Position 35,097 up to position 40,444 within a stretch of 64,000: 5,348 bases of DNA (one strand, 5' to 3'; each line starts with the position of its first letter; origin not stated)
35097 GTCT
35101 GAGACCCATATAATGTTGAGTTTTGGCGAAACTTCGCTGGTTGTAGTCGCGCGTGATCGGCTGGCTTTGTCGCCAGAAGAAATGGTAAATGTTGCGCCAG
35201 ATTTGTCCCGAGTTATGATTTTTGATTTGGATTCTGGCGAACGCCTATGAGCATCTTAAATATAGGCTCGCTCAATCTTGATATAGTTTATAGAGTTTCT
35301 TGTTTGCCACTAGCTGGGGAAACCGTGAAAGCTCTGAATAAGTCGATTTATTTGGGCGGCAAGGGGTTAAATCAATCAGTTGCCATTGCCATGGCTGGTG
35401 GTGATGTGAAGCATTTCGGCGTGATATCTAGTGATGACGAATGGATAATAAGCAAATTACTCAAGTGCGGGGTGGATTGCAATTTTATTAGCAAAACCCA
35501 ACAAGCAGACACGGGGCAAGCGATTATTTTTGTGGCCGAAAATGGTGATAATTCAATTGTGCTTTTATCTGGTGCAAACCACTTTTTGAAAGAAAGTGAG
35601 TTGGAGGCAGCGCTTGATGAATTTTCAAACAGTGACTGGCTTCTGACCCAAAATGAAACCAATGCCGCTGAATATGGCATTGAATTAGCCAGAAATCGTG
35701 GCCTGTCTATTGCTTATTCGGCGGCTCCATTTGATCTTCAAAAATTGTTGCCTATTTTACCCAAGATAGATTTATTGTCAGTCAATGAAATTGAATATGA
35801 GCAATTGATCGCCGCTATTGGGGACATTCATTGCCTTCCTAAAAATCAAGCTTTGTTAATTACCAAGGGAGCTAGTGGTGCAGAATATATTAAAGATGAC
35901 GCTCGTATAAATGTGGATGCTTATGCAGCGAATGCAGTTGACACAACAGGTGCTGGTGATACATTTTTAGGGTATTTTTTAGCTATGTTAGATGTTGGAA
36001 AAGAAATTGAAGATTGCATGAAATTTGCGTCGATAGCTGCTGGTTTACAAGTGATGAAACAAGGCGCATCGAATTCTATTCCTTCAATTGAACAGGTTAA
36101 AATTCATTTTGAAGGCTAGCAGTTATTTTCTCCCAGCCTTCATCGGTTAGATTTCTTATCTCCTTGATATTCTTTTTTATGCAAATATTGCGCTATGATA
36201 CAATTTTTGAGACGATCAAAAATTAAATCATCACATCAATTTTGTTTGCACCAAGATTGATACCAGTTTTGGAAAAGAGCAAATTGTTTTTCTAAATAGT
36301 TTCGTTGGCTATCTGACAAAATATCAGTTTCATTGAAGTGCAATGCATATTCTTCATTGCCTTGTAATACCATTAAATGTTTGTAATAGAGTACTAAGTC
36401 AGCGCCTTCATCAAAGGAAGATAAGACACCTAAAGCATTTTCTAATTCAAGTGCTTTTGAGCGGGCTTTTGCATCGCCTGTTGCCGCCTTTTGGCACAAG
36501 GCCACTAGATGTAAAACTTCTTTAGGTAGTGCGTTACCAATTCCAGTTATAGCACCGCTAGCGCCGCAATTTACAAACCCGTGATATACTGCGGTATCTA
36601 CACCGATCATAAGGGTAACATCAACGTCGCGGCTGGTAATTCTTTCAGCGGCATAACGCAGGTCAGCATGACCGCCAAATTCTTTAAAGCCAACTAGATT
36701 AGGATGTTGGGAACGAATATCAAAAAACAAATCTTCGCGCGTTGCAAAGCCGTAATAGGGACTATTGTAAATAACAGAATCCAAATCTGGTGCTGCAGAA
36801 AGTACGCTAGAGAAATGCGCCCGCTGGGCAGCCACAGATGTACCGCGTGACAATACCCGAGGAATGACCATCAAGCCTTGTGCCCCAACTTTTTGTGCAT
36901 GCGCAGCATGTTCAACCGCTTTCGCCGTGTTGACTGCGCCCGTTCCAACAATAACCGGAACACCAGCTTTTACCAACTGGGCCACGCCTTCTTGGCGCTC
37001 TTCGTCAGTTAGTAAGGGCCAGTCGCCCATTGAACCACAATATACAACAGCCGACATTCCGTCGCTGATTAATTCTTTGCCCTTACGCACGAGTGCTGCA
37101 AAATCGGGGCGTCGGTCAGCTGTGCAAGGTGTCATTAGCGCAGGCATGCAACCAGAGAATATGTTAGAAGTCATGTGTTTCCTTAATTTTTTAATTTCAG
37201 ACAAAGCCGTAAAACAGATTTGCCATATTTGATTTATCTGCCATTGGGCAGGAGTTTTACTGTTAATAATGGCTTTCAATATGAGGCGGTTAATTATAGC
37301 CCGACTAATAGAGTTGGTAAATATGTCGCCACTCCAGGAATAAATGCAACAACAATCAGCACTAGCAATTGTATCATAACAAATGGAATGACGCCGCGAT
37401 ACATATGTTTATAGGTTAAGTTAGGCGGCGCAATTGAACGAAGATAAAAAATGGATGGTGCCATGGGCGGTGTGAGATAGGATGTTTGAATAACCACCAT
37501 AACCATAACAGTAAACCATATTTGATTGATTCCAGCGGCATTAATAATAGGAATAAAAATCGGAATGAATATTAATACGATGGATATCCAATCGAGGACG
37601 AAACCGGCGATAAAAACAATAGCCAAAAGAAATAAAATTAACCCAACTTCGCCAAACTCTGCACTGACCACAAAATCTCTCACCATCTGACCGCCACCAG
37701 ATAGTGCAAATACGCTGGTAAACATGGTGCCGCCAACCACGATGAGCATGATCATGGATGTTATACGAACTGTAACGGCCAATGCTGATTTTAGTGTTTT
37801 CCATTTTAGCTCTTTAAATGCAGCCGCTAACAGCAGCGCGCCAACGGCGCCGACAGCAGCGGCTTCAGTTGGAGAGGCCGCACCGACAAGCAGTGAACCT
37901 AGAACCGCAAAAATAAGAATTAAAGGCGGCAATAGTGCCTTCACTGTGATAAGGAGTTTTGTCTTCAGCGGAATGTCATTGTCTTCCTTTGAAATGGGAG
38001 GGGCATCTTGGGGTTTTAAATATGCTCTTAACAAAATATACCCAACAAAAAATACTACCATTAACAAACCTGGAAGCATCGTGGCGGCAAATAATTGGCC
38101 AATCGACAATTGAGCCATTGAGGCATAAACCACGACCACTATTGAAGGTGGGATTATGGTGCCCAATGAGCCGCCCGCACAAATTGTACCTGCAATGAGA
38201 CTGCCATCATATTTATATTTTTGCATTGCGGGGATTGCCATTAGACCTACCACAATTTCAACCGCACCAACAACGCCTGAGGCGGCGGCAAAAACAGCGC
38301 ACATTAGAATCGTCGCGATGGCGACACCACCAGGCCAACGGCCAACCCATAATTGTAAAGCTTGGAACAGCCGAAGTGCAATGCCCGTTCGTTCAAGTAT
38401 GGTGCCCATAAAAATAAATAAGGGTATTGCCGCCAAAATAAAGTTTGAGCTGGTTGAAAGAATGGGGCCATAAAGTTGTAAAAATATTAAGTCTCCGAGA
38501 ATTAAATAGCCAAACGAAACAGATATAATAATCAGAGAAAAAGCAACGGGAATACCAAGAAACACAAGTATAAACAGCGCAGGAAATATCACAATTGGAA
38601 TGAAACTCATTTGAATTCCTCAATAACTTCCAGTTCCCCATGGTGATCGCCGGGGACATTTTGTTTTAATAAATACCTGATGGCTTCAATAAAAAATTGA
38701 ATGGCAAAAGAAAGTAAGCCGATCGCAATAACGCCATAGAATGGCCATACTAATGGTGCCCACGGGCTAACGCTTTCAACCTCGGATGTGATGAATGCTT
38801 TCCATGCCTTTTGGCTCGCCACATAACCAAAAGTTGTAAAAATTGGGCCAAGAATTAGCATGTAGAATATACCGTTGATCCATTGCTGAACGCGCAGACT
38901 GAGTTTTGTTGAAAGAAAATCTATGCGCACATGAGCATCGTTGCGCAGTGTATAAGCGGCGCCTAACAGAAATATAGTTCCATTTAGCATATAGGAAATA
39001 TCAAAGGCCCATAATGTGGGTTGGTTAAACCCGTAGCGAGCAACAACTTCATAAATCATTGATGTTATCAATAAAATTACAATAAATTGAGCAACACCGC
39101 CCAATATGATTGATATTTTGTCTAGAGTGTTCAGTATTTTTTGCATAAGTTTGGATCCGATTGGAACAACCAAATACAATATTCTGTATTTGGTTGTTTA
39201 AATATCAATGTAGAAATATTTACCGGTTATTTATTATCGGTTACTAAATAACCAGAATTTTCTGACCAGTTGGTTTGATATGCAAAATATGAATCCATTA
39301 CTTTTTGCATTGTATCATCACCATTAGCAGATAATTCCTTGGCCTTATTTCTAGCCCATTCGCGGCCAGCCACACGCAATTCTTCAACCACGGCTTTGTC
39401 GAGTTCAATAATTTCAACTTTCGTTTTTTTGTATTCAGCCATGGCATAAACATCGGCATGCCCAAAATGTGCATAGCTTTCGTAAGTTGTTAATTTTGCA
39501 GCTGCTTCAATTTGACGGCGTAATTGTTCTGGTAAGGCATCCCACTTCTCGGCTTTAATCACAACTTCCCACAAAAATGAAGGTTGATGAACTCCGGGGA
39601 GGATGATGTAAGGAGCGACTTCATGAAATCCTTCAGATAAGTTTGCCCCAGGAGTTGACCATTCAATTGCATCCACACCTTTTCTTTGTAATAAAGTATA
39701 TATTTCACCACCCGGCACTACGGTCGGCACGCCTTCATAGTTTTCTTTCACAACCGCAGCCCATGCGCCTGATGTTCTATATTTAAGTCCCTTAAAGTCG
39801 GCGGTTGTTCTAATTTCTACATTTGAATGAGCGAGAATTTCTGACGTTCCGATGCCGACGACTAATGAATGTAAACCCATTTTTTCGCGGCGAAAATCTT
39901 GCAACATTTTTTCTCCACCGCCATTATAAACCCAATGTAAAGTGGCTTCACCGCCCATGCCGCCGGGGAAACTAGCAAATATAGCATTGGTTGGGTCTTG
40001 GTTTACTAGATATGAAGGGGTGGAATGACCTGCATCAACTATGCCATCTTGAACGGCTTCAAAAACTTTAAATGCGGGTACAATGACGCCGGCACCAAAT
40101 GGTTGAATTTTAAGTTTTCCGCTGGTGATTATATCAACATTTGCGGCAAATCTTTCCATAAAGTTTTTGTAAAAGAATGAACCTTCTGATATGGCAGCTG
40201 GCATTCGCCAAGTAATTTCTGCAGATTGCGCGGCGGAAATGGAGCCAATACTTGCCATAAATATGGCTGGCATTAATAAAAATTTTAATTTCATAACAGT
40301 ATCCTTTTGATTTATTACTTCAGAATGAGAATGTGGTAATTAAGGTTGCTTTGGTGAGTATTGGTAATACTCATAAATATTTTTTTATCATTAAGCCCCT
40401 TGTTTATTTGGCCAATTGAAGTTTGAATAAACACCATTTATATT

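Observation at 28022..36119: Sugar ABC operon built around a 689-aa ADP-ribosylglycohydrolase fusion protein and ribokinase: candidate uptake and cleavage system for an unknown ribosylated compound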

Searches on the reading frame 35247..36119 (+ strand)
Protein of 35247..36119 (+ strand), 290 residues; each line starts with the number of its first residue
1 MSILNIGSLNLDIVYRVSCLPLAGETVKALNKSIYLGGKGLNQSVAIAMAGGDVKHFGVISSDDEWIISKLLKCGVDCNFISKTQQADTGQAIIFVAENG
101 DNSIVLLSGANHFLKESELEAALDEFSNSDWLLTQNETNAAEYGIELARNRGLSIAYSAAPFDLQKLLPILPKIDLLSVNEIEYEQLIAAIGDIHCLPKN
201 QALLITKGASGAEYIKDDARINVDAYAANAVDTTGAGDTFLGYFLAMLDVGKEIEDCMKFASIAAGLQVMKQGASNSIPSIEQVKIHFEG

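Call 3: search_protein_families(library=pfam, proteins=[window:35247-36119:+], max_evalue=0.01)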
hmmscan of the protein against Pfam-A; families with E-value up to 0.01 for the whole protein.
window:35247-36119:+ (290 aa): 1 family
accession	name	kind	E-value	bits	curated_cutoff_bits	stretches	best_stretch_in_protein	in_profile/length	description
PF00294.29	PfkB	-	4.6e-43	148.1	25.8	1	4-280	5-301/302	pfkB family carbohydrate kinase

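Call 4: search_protein_families(library=ncbifam, proteins=[window:35247-36119:+], max_evalue=0.01)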
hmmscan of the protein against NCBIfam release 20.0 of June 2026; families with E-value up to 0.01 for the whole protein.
window:35247-36119:+ (290 aa): 24 families
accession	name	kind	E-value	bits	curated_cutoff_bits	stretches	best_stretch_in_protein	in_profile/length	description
TIGR02152.1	D_ribokin_bact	equivalog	1.3e-63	215.2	299.65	1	4-285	2-297/298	ribokinase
NF008353.0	PRK11142.1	equivalog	3.5e-47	161.4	341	1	3-285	5-300/307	ribokinase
NF053626.1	RibKinHalex1628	equivalog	2.5e-27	96.1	330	1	2-285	3-288/293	ATP-dependent ribose-1-phosphate kinase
NF041134.1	R1P_kin_Thcocales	equivalog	1.1e-23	84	500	1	2-285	2-279/291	ADP-dependent ribose-1-phosphate kinase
TIGR03168.1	1-PFK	subfamily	4.7e-17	61.9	216.4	2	200-275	213-288/305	hexose kinase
TIGR03828.1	pfkB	equivalog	1e-16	60.9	292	2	199-275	212-288/305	1-phosphofructokinase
TIGR04382.1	myo_inos_iolC_N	equivalog_domain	4.5e-16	59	300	2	200-285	220-306/309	5-dehydro-2-deoxygluconokinase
TIGR02198.1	rfaE_dom_I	equivalog_domain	3.9e-15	55.8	345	1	186-276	213-304/315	D-glycero-beta-D-manno-heptose-7-phosphate kinase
NF008454.0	PRK11316.1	equivalog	6e-14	51.5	521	1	201-276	226-302/475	bifunctional D-glycero-beta-D-manno-heptose-7-phosphate kinase/D-glycero-beta-D-manno-heptose 1-phosphate adenylyltransferase HldE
NF006957.1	PRK09434.1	equivalog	8e-14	51.8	450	2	189-279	201-297/302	fructokinase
NF040938.1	KDG_KDGal_kin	equivalog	9.4e-14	51.2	400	1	201-285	216-300/305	bifunctional 2-dehydro-3-deoxygluconokinase/2-dehydro-3-deoxygalactonokinase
NF041164.1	NucKinThplmales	equivalog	2.5e-12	46.6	450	1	177-271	177-274/295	nucleoside kinase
NF049991.1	TagKinase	equivalog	4.2e-12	45.5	420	1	202-283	228-310/321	tagatose kinase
NF041332.1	KDG_KDGal_kin_Halo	equivalog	3.8e-10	39.7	440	1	170-273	186-296/320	bifunctional 2-dehydro-3-deoxygluconokinase/2-dehydro-3-deoxygalactonokinase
NF007321.0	PRK09813.1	equivalog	1.9e-08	34.1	247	1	34-269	21-255/261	fructoselysine 6-kinase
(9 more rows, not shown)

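Call 35: search_solved_structures(query=window:35247-36116:+, max_evalue=1e-10, show_alignments=3)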
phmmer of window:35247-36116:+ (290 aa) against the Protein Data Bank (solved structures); distinct sequences matched with E-value up to 1e-10: 21.
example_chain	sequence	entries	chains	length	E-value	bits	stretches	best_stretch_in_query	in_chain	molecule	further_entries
6znx_A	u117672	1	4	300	2.8e-31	112.4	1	3-285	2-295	Ribokinase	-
3ry7_A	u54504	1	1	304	2.9e-31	112.4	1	3-284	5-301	Ribokinase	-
8cqx_A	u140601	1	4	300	9.6e-31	110.7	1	3-285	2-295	Ribokinase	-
11bl_A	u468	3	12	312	1.1e-30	110.4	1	4-284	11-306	Ribokinase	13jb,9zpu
6cw5_A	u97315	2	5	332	2.4e-30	109.4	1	6-140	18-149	Ribokinase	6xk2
1vm7_A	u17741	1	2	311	5.1e-28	101.7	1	5-286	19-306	ribokinase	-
6ilr_A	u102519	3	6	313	2.6e-27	99.4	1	4-283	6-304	Ribokinase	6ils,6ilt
1gqt_A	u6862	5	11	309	6.9e-27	98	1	2-285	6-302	RIBOKINASE | PROTEIN (RIBOKINASE)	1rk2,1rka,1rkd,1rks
4x8f_A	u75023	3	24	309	2.2e-25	93.1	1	4-285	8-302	Ribokinase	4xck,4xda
9m8t_A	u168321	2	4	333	2e-24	90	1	1-195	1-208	Ribokinase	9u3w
5zwy_A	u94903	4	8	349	2.9e-24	89.4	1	3-280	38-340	Ribokinase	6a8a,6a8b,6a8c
6wjz_A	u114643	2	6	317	7.9e-22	81.4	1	3-280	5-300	Ribokinase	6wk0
5byc_A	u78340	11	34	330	9.2e-22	81.2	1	3-280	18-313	Ribokinase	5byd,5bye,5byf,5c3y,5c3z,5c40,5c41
2fv7_A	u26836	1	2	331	9.6e-22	81.2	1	3-280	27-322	Ribokinase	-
6whj_A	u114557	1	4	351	3.5e-20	76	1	3-284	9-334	Ribokinase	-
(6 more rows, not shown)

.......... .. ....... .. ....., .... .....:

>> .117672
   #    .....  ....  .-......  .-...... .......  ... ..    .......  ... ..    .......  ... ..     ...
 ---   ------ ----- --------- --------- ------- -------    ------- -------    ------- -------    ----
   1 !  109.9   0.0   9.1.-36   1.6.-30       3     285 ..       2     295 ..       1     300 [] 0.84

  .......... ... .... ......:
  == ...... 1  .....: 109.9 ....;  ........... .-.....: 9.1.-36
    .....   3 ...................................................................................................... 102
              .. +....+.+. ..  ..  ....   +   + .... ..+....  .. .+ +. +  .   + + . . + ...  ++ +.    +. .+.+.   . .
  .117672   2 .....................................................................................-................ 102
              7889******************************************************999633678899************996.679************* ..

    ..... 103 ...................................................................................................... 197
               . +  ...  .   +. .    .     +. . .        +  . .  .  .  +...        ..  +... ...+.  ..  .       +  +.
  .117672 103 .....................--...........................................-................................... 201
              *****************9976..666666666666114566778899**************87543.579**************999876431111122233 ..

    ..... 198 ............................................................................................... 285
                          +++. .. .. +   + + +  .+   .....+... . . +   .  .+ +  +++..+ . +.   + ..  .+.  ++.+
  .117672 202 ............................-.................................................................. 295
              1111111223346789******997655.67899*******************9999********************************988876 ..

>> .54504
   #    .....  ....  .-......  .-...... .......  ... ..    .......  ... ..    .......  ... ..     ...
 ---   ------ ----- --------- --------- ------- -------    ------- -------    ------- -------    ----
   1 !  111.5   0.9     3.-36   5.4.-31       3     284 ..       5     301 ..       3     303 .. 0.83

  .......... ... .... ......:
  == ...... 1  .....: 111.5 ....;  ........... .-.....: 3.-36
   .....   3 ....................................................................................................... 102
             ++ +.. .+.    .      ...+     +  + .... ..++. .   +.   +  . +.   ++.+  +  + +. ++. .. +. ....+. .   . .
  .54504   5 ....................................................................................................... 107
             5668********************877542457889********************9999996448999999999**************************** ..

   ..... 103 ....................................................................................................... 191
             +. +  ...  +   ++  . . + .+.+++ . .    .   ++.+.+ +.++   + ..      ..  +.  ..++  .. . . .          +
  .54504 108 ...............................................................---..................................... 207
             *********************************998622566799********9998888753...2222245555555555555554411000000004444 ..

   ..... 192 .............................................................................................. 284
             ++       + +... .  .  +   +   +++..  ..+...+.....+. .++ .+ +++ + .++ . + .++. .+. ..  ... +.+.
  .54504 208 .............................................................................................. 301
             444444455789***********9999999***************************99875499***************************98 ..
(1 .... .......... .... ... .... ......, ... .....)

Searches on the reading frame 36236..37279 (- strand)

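Call 30: search_protein_families(library=pfam, proteins=[window:36236-37279:-], max_evalue=0.00001)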
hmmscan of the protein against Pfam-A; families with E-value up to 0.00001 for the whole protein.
window:36236-37279:- (347 aa): 1 family
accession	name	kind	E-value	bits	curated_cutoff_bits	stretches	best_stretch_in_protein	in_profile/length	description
PF00701.28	DHDPS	-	3.7e-27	95.3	22.1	1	41-271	2-230/289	Dihydrodipicolinate synthetase family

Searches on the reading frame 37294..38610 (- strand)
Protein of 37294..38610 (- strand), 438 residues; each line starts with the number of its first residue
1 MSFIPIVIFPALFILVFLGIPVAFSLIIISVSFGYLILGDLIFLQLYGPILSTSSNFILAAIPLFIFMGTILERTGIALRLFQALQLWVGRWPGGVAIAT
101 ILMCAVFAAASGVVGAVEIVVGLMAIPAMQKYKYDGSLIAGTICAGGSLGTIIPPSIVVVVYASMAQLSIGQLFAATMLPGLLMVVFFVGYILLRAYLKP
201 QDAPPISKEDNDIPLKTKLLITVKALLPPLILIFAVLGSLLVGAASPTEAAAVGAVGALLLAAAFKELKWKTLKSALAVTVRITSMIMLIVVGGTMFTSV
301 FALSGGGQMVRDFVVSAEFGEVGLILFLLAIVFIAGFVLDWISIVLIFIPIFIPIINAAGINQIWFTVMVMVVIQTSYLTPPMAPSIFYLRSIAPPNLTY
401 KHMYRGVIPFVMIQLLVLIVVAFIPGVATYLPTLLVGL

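Call 30: search_protein_families(library=pfam, proteins=[window:37294-38610:-], max_evalue=0.00001)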
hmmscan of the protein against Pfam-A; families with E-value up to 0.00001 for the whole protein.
window:37294-38610:- (438 aa): 1 family
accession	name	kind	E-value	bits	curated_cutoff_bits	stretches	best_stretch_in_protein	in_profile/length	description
PF06808.19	DctM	-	5.9e-80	269.6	23.8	1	11-426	3-412/413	Tripartite ATP-independent periplasmic transporter, DctM component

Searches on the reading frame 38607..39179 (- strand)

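Call 30: search_protein_families(library=pfam, proteins=[window:38607-39179:-], max_evalue=0.00001)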
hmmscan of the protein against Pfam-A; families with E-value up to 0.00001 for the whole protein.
window:38607-39179:- (190 aa): 1 family
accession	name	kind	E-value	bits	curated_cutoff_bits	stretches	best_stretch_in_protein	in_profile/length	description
PF04290.18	DctQ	-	3.2e-21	76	28.3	1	38-168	2-128/132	Tripartite ATP-independent periplasmic transporters, DctQ component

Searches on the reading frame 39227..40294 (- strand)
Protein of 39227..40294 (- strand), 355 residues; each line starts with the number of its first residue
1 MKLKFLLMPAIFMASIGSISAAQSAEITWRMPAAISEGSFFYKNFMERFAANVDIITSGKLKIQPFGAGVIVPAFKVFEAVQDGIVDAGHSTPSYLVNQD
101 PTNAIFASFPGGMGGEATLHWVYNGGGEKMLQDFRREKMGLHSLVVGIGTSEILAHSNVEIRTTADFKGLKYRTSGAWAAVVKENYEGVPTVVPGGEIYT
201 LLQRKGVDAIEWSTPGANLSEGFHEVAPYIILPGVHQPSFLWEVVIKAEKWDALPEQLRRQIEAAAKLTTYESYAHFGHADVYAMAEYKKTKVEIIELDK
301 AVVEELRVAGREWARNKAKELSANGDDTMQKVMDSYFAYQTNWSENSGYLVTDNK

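Call 30: search_protein_families(library=pfam, proteins=[window:39227-40294:-], max_evalue=0.00001)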
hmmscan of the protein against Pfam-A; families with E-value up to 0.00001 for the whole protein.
window:39227-40294:- (355 aa): 1 family
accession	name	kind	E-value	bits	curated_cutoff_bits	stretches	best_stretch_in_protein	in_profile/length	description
PF03480.18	DctP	-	2.2e-39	135.9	23.4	1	36-314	6-279/286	Bacterial extracellular solute-binding protein, family 7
